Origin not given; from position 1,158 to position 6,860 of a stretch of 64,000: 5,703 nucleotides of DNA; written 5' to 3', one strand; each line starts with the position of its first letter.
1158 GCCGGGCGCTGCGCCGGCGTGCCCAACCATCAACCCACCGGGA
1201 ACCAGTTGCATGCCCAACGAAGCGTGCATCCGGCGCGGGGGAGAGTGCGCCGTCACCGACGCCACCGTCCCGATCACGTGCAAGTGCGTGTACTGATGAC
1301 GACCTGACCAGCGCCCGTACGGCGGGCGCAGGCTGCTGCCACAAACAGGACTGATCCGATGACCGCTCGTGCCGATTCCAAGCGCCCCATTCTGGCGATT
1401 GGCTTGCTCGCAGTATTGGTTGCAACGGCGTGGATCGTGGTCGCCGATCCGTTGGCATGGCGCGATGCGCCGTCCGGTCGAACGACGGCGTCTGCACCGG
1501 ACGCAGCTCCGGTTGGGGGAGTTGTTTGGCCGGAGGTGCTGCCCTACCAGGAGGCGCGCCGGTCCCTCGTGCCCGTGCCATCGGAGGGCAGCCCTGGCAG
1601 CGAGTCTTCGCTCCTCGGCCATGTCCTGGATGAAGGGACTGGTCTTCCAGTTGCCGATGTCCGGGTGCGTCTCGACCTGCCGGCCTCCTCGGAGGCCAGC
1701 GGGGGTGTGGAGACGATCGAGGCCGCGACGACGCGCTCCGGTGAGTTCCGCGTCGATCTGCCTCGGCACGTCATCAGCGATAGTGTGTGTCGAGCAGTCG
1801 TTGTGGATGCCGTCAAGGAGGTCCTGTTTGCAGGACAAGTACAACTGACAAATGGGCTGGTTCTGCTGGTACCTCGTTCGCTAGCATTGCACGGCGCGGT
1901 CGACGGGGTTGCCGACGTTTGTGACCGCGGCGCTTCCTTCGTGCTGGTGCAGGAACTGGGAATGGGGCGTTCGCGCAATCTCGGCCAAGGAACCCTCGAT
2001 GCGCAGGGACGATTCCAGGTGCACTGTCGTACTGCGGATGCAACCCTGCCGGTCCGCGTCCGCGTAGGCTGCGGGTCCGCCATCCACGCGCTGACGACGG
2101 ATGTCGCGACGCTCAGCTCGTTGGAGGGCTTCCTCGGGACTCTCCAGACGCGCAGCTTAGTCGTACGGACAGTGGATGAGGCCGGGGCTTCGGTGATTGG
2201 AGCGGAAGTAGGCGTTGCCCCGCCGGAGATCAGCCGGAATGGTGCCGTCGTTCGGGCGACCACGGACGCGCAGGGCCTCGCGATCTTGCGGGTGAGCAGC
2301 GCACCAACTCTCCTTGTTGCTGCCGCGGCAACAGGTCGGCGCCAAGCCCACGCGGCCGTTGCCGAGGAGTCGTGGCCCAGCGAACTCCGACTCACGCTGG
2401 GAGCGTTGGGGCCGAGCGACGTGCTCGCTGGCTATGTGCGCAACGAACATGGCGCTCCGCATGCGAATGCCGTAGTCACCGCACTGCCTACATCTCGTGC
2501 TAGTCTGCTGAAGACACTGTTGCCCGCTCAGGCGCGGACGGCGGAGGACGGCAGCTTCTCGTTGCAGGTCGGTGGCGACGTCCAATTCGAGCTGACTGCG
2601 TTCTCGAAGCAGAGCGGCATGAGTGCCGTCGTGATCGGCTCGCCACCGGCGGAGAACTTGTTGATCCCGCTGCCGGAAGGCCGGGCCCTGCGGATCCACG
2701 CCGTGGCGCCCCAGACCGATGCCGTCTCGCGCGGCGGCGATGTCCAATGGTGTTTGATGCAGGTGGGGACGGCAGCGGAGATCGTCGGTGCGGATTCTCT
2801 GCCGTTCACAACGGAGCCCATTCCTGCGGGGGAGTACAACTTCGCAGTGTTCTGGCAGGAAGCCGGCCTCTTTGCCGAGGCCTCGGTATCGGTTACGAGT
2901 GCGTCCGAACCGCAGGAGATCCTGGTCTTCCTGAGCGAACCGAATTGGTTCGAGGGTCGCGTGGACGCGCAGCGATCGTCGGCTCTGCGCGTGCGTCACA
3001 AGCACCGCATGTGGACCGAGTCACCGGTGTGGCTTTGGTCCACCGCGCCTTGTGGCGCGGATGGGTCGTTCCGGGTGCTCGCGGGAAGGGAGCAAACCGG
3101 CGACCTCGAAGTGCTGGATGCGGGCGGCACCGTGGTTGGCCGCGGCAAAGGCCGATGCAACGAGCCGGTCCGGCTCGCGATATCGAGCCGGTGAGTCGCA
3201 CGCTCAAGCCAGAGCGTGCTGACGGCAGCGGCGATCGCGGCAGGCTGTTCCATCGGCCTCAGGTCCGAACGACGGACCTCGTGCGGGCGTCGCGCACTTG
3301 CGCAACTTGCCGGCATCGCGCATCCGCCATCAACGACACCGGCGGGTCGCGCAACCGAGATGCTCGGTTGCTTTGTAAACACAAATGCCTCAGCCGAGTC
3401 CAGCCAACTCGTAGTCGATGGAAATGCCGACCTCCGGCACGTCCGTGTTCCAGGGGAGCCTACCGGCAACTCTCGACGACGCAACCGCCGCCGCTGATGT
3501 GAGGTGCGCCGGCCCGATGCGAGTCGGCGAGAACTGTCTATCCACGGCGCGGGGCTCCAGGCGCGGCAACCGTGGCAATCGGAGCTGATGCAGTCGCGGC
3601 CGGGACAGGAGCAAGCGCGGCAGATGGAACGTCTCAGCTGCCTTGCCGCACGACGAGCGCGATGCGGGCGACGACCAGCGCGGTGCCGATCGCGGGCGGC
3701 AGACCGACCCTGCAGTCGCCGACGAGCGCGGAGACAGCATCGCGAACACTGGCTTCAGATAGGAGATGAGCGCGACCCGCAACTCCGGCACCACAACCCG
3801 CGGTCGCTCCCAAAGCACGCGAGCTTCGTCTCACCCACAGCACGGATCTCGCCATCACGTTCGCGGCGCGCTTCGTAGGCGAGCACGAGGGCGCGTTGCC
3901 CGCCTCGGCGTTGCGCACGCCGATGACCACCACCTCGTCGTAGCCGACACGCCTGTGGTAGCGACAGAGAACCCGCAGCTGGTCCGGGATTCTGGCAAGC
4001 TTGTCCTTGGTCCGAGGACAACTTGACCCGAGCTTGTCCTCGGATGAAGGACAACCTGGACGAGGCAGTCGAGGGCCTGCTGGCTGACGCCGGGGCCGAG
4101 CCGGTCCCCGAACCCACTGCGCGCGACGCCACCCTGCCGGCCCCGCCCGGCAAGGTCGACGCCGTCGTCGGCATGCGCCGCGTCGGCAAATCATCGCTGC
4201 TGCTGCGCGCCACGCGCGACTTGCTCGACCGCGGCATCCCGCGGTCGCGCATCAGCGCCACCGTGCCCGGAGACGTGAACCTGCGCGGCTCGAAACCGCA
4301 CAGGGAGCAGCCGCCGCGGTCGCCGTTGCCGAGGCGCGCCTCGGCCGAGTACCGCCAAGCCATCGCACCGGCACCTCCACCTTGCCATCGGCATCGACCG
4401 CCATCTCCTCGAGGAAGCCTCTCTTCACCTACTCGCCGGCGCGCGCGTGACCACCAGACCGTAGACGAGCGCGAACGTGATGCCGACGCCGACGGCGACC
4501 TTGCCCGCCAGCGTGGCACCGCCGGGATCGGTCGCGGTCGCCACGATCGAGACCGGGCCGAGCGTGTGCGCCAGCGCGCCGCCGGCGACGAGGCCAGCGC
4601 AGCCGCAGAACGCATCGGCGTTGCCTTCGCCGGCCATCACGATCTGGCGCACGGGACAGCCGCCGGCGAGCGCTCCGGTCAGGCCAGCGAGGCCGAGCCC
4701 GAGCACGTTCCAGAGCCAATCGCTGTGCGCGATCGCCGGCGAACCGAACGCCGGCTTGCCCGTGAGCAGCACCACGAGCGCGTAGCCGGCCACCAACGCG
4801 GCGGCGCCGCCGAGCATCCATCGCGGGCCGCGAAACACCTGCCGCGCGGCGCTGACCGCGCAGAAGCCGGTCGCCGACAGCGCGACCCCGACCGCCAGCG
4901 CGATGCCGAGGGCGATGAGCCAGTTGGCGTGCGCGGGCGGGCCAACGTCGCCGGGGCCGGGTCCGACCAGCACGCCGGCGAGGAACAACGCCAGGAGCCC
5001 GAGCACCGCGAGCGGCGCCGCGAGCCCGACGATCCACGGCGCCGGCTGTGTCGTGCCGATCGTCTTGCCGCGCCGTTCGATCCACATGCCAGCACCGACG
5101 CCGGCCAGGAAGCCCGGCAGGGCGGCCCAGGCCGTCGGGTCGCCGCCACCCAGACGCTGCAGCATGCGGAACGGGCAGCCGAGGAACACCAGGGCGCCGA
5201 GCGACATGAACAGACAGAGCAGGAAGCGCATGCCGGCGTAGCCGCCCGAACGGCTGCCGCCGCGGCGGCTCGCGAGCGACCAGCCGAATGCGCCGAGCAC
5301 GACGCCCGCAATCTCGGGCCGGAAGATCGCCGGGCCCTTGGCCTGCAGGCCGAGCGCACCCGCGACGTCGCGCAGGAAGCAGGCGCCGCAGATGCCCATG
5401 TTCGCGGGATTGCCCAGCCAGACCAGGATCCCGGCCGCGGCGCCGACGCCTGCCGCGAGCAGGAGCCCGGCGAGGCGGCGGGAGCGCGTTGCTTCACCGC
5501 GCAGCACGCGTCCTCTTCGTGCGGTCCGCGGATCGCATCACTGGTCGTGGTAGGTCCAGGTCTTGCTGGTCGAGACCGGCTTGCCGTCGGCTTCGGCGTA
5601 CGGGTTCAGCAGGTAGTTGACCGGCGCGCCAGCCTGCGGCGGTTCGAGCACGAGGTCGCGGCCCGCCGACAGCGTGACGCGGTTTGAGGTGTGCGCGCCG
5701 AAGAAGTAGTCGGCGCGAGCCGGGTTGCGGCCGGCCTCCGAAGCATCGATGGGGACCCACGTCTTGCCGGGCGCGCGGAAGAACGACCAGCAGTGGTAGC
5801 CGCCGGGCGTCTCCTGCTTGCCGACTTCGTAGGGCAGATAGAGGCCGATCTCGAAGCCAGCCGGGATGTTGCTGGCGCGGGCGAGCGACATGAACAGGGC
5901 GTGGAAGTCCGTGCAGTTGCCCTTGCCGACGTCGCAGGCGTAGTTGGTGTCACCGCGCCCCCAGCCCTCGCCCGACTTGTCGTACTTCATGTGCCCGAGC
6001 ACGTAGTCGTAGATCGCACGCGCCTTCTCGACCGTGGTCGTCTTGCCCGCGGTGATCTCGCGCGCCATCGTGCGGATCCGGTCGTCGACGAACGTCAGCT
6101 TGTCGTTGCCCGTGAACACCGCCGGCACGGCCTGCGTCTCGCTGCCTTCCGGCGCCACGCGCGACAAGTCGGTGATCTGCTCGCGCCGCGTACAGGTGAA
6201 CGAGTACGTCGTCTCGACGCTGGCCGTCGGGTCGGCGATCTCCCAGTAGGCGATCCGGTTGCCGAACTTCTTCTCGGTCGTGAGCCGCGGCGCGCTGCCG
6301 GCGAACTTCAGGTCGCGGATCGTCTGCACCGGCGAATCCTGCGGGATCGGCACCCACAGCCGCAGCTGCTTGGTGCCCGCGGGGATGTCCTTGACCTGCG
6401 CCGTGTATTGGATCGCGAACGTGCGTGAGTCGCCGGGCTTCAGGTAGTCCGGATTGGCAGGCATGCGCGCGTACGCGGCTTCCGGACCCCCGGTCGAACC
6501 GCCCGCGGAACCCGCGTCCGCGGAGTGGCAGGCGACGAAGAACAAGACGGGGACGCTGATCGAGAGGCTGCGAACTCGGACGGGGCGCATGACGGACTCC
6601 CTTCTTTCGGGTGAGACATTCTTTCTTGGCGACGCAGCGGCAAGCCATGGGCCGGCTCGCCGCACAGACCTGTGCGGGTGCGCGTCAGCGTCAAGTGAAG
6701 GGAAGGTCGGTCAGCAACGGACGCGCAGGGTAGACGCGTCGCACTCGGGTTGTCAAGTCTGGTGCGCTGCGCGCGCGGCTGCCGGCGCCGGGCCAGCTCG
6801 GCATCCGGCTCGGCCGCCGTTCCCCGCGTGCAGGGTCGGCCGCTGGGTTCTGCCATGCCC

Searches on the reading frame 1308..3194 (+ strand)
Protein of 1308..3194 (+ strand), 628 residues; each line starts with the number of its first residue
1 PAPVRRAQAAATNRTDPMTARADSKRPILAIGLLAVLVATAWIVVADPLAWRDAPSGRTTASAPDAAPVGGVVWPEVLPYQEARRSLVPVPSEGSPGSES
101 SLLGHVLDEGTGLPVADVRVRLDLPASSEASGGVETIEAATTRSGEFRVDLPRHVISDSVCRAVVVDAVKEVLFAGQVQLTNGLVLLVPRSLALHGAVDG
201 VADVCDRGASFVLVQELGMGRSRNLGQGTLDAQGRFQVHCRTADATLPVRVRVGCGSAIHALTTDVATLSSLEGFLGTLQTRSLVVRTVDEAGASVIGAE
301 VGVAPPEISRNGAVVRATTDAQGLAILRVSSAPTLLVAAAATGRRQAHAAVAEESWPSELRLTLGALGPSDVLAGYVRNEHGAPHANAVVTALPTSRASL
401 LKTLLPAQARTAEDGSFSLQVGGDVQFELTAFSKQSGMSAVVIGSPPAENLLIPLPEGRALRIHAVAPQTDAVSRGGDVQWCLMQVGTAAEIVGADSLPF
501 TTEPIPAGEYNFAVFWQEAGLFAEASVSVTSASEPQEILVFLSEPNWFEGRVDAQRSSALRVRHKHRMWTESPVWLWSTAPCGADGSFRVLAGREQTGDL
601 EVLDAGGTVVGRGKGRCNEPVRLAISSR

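Call 96: search_protein_families(library=pfam, proteins=[window:1308-3194:+], max_evalue=0.0001)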
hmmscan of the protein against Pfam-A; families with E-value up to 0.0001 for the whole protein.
window:1308-3194:+ (628 aa): 1 family
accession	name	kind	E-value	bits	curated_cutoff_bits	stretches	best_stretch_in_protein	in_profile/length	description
PF13620.12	CarboxypepD_reg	-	1.4e-11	45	32.3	0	373-435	2-60/82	Carboxypeptidase regulatory-like domain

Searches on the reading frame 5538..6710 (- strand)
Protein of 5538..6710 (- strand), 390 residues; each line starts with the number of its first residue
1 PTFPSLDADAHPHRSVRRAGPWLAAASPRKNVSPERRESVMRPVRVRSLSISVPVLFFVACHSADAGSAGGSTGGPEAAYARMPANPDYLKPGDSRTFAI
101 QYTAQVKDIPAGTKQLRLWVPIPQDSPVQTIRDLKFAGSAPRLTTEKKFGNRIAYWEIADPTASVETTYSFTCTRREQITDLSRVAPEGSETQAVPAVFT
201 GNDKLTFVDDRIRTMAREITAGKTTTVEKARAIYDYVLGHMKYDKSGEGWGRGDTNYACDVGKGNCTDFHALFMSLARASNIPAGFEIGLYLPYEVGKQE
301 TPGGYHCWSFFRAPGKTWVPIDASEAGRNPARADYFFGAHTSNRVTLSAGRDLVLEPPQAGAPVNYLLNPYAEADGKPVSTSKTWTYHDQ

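Call 96: search_protein_families(library=pfam, proteins=[window:5538-6710:-], max_evalue=0.0001)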
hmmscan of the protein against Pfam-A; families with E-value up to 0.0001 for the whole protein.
window:5538-6710:- (390 aa): 1 family
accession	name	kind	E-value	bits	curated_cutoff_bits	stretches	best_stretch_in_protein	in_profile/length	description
PF01841.26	Transglut_core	-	1.6e-23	83.4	23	1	214-323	2-108/108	Transglutaminase-like superfamily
